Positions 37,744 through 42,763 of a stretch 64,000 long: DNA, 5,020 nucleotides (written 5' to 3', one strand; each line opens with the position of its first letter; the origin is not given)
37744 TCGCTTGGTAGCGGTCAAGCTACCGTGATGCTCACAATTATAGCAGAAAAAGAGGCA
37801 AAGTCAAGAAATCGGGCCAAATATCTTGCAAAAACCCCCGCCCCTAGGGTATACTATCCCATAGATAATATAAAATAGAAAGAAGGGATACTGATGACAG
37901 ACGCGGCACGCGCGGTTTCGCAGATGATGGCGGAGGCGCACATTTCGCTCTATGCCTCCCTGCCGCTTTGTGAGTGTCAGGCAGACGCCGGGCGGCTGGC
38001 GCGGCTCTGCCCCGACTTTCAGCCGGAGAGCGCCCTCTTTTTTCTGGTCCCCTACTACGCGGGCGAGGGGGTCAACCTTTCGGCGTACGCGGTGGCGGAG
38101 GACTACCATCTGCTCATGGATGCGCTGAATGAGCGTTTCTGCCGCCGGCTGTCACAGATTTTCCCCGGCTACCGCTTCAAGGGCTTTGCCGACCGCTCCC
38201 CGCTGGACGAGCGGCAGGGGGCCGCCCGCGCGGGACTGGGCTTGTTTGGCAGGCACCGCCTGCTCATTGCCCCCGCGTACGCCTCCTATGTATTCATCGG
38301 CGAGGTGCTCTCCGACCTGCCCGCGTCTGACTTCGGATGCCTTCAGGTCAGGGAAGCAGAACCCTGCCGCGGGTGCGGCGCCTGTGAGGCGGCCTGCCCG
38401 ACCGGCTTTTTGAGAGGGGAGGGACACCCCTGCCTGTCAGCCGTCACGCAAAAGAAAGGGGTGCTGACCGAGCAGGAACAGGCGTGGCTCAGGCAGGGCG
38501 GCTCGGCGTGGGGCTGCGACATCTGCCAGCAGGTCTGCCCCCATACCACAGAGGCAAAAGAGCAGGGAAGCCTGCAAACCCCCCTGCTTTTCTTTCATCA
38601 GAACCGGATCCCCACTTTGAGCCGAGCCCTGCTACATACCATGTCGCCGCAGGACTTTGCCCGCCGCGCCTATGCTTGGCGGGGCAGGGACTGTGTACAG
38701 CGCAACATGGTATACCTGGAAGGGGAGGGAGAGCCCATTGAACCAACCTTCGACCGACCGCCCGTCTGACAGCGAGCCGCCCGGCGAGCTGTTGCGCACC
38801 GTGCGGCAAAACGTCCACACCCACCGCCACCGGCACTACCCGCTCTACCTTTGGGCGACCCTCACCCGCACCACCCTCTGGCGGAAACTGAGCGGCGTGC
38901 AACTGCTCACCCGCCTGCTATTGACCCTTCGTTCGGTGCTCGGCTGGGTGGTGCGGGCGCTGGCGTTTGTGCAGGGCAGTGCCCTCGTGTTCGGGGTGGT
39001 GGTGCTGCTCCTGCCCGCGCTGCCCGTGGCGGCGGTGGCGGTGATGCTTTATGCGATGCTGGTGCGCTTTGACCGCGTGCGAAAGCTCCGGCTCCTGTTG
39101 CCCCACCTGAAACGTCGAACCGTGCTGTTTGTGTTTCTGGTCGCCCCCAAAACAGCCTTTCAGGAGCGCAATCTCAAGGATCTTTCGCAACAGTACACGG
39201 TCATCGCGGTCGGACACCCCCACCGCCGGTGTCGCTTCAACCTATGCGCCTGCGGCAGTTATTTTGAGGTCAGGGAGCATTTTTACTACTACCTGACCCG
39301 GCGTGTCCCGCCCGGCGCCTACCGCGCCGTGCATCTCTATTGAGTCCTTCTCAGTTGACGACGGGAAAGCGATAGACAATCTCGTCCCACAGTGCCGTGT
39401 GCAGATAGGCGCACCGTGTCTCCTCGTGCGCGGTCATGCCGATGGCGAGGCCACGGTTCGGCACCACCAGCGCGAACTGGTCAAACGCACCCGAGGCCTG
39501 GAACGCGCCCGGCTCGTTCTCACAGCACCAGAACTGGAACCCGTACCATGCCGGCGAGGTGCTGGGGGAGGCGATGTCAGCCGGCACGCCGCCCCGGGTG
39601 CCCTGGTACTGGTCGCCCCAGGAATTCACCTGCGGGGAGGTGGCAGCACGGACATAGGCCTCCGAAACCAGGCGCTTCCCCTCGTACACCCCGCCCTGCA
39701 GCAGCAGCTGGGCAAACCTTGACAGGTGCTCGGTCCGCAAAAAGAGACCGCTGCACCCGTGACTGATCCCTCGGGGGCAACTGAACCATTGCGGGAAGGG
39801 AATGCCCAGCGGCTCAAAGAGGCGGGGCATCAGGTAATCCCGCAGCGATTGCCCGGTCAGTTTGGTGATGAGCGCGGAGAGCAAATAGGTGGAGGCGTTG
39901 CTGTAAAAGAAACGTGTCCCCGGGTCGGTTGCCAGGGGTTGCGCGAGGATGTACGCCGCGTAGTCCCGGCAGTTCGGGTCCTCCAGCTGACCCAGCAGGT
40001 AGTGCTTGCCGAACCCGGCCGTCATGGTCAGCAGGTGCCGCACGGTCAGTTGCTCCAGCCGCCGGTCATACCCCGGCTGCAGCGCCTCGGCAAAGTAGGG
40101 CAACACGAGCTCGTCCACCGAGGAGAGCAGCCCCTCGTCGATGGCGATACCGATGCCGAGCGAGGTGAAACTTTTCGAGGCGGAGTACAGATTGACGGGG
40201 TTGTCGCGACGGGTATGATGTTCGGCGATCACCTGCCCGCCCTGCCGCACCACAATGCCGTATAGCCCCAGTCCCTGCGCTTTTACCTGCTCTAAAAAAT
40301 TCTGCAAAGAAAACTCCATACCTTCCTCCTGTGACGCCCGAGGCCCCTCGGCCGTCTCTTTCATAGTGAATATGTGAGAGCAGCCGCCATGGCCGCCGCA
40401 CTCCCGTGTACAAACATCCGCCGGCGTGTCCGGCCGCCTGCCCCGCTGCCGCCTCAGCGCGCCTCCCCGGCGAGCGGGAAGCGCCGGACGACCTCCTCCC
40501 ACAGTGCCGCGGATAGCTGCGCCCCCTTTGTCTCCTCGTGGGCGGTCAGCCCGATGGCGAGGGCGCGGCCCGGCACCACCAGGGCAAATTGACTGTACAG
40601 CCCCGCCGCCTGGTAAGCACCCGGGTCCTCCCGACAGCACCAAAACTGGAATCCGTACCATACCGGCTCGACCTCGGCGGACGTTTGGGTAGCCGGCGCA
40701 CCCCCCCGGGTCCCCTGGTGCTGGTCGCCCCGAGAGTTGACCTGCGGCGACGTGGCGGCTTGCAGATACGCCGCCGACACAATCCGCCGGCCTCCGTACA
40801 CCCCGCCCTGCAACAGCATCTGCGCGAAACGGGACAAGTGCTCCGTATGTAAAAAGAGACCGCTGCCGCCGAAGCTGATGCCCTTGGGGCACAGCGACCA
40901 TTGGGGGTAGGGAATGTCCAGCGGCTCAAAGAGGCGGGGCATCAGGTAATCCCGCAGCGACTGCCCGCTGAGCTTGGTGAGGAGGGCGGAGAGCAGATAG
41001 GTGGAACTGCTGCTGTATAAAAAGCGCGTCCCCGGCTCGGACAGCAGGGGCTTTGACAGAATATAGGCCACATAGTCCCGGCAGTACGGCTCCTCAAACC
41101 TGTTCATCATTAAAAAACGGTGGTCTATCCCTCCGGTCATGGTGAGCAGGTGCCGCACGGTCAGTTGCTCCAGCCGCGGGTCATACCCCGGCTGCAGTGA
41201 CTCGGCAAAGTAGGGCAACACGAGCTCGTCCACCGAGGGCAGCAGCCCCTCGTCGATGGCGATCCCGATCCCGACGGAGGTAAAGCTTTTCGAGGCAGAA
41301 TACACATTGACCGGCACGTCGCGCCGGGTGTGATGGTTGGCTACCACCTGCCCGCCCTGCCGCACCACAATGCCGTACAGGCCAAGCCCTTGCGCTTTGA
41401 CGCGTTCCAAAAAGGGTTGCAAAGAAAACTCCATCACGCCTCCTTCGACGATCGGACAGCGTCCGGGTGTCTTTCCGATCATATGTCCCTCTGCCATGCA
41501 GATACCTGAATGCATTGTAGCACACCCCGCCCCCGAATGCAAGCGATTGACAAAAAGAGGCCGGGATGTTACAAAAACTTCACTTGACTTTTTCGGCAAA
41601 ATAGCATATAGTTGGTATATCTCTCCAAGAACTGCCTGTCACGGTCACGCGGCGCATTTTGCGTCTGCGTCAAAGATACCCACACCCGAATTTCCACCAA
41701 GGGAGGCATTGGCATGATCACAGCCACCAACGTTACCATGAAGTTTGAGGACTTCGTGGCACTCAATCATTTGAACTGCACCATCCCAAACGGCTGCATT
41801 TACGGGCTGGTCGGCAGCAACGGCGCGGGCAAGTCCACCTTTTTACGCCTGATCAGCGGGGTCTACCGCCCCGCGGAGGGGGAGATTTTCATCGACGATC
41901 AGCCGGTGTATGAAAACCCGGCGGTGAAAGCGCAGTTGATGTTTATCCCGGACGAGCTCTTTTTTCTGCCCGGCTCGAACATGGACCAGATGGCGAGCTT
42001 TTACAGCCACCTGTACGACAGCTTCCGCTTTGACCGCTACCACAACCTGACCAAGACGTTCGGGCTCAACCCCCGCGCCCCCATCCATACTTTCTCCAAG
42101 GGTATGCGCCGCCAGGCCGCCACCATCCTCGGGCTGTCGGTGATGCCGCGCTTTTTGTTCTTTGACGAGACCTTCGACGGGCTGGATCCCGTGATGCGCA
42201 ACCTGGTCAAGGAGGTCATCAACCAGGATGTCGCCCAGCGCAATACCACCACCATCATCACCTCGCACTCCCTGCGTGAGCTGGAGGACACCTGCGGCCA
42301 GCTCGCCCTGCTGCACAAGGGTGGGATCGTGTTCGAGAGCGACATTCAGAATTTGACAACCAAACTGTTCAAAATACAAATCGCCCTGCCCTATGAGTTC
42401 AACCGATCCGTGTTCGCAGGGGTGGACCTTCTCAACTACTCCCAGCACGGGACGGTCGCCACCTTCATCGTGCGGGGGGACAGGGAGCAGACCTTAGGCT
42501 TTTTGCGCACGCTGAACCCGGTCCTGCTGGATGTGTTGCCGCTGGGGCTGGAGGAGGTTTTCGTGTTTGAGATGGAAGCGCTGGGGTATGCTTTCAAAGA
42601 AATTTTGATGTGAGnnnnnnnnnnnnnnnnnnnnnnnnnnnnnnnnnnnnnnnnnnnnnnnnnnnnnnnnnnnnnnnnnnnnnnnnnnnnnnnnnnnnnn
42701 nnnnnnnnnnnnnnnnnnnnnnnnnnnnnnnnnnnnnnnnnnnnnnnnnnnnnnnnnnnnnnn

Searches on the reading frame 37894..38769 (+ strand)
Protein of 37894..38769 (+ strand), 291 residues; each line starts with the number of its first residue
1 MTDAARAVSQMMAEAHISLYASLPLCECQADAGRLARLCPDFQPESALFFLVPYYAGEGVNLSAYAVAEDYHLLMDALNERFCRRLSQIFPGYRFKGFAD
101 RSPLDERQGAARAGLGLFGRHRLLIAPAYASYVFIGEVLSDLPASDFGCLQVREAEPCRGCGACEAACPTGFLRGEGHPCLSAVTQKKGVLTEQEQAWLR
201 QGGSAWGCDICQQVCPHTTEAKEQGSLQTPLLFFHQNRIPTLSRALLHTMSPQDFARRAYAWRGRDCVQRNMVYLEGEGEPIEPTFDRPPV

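Call 49: search_protein_families(library=ncbifam, proteins=[window:37894-38769:+], max_evalue=0.0001)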
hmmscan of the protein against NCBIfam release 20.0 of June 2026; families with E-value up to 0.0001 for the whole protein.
window:37894-38769:+ (291 aa): 2 families
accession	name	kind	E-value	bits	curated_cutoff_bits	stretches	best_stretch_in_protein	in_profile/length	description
TIGR00276.1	TIGR00276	equivalog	8.2e-34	117.1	200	1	60-275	87-301/337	tRNA epoxyqueuosine(34) reductase QueG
TIGR02486.1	RDH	subfamily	2.4e-07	30.9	160.35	1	110-220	157-281/314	reductive dehalogenase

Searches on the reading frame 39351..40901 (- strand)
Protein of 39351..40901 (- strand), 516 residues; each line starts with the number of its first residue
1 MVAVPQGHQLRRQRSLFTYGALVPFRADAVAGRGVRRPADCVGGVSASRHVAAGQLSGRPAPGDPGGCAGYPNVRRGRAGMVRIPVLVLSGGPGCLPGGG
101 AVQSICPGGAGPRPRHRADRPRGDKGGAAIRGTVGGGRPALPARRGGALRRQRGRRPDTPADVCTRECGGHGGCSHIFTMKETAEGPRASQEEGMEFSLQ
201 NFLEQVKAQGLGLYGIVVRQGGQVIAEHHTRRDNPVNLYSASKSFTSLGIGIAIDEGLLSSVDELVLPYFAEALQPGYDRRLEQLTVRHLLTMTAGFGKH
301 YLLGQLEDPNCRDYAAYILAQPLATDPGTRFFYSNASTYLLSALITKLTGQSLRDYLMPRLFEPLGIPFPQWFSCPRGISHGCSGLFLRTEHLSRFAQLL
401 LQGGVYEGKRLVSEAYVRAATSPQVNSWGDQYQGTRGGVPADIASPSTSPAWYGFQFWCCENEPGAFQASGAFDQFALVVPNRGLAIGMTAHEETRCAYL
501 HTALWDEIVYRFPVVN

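Call 6: search_protein_families(library=pfam, proteins=[window:39351-40901:-], max_evalue=0.01)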
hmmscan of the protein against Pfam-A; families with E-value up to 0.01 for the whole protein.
window:39351-40901:- (516 aa): 1 family
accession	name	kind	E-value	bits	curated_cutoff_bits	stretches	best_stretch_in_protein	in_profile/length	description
PF00144.29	Beta-lactamase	-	3e-31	109.2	27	1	207-493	9-310/329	Beta-lactamase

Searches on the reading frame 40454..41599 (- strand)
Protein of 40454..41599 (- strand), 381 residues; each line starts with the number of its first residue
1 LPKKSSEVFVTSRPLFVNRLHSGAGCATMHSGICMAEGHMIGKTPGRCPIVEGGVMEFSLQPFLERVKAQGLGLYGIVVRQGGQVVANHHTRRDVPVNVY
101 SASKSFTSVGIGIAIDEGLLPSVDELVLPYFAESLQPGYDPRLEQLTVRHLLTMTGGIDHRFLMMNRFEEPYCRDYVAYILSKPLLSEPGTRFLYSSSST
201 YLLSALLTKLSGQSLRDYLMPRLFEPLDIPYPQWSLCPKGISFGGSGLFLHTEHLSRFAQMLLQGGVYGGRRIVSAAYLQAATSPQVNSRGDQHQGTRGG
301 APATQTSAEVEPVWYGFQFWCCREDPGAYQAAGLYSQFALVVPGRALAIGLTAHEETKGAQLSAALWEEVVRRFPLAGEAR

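Call 49: search_protein_families(library=ncbifam, proteins=[window:40454-41599:-], max_evalue=0.0001)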
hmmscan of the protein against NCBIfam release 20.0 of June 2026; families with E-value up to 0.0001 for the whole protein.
window:40454-41599:- (381 aa): 5 families
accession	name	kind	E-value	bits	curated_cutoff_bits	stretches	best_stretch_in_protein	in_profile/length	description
NF045925.1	3-sucCA_synth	equivalog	1.4e-42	145.8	800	1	77-293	60-272/498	3-succinylated cholic acid synthase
NF038269.1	lipase_LipE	equivalog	5.8e-11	42.1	750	1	92-240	83-228/407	lipase LipE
NF052559.1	MthAcHydAcmB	equivalog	4.5e-07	28.9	550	1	125-229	98-208/391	methyl acetate hydrolase AcmB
NF038366.1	blaSFDC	exception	4e-06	26.1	840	1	95-229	78-204/382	SFDC family class C beta-lactamase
NF002968.0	PRK03642.1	equivalog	6e-05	22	385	0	176-231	184-239/432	penicillin binding protein PBP4B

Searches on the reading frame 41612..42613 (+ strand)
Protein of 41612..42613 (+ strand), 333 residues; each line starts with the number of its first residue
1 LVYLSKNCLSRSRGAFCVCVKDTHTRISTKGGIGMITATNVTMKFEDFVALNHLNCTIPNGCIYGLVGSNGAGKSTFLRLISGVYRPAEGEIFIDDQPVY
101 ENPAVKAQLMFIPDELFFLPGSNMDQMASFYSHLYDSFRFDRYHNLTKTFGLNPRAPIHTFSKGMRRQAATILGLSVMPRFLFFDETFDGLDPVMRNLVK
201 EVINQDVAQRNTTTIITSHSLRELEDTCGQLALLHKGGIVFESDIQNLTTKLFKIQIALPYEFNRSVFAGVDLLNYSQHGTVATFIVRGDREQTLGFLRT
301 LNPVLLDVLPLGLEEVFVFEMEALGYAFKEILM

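Call 6: search_protein_families(library=pfam, proteins=[window:41612-42613:+], max_evalue=0.01)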
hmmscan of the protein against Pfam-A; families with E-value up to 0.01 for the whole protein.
window:41612-42613:+ (333 aa): 2 families
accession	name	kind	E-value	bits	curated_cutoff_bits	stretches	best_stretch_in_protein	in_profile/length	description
PF00005.33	ABC_tran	-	2.6e-20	73.8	25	1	51-188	1-136/137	ABC transporter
PF13304.12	AAA_21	-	1e-11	45.9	27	2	153-223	230-302/304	AAA domain, putative AbiEii toxin, Type IV TA system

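Call 49: search_protein_families(library=ncbifam, proteins=[window:41612-42613:+], max_evalue=0.0001)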
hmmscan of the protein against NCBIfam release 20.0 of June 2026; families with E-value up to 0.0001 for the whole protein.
window:41612-42613:+ (333 aa): 170 families (the best 25 are shown)
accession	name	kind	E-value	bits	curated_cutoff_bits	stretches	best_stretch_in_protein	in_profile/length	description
NF047565.1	PSM_export_PmtA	equivalog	1.6e-35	122.8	350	1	39-252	6-219/282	phenol-soluble modulin export ABC transporter ATP-binding protein PmtA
TIGR01188.1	drrA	subfamily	6.4e-35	120.9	312.45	1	44-254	2-217/302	daunorubicin resistance ABC transporter, ATP-binding protein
TIGR03740.1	galliderm_ABC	subfamily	1.1e-25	90.6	309.75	1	38-247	3-210/223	lantibiotic protection ABC transporter ATP-binding subunit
TIGR04521.1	ECF_ATPase_2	equivalog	8e-25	87.5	330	2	159-259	143-246/279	energy-coupling factor transporter ATPase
NF033858.1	ABC2_perm_RbbA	equivalog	6.9e-24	83.8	1050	1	34-249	265-485/909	ribosome-associated ATPase/putative transporter RbbA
TIGR03522.1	GldA_ABC_ATP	equivalog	6.9e-23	81.5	402.6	1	37-289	4-262/301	gliding motility-associated ABC transporter ATP-binding subunit GldA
TIGR04406.1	LPS_export_lptB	equivalog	3.9e-22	78.7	240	1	36-250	2-224/239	LPS export ABC transporter ATP-binding protein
NF010059.0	PRK13536.1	equivalog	1.6e-21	76.4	549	2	34-101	42-109/342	nodulation factor ABC transporter ATP-binding protein NodI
TIGR01288.1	nodI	equivalog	1.4e-20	73.5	424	2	36-100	5-69/303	nodulation factor ABC transporter ATP-binding protein NodI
TIGR00968.1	3a0106s01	subfamily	1.5e-20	73.8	342.75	1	37-240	2-210/237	sulfate ABC transporter ATP-binding protein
NF010060.0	PRK13537.1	equivalog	2.9e-20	72.4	521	1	33-248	13-233/314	nodulation factor ABC transporter ATP-binding protein NodI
NF040933.2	ABC_arch_GlcV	equivalog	1.7e-19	69.9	450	1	37-102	4-73/357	glucose ABC transporter ATP-binding protein GlcV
TIGR03864.1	PQQ_ABC_ATP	hypoth_equivalog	2.6e-19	69.6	302.25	1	36-251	2-222/236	ABC transporter, ATP-binding subunit, PQQ-dependent alcohol dehydrogenase system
NF011967.0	PRK15439.1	equivalog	7.9e-19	67.5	586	2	34-120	10-99/510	autoinducer 2 ABC transporter ATP-binding protein LsrA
NF010157.0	PRK13636.1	equivalog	1.5e-18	67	463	1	40-250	10-231/285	cobalt transporter ATP-binding subunit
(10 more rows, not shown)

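Call 78: search_protein_families(library=padloc, proteins=[window:41612-42613:+], max_evalue=0.001)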
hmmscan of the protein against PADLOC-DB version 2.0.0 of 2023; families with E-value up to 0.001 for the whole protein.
window:41612-42613:+ (333 aa): 7 families
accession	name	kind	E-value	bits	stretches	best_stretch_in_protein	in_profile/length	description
PDLC04135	mad3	-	1.6e-17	62.2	2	151-245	254-351/374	mads_3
PDLC02980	AriA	-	1.3e-12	46.3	2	156-221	233-300/304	-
PDLC04541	PDC-M25A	-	2.4e-06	24.9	0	43-92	5-52/380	-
PDLC04140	mad8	-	4.5e-05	21.1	1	51-227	17-240/314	mads_8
PDLC02335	AbiLi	-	6.3e-05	20.2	0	161-241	176-250/326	AbiLi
PDLC04175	HEC-01A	-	0.00022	18.4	0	45-81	11-45/363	-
PDLC04734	PDC-M62A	-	0.00033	17.8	1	43-83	41-82/597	-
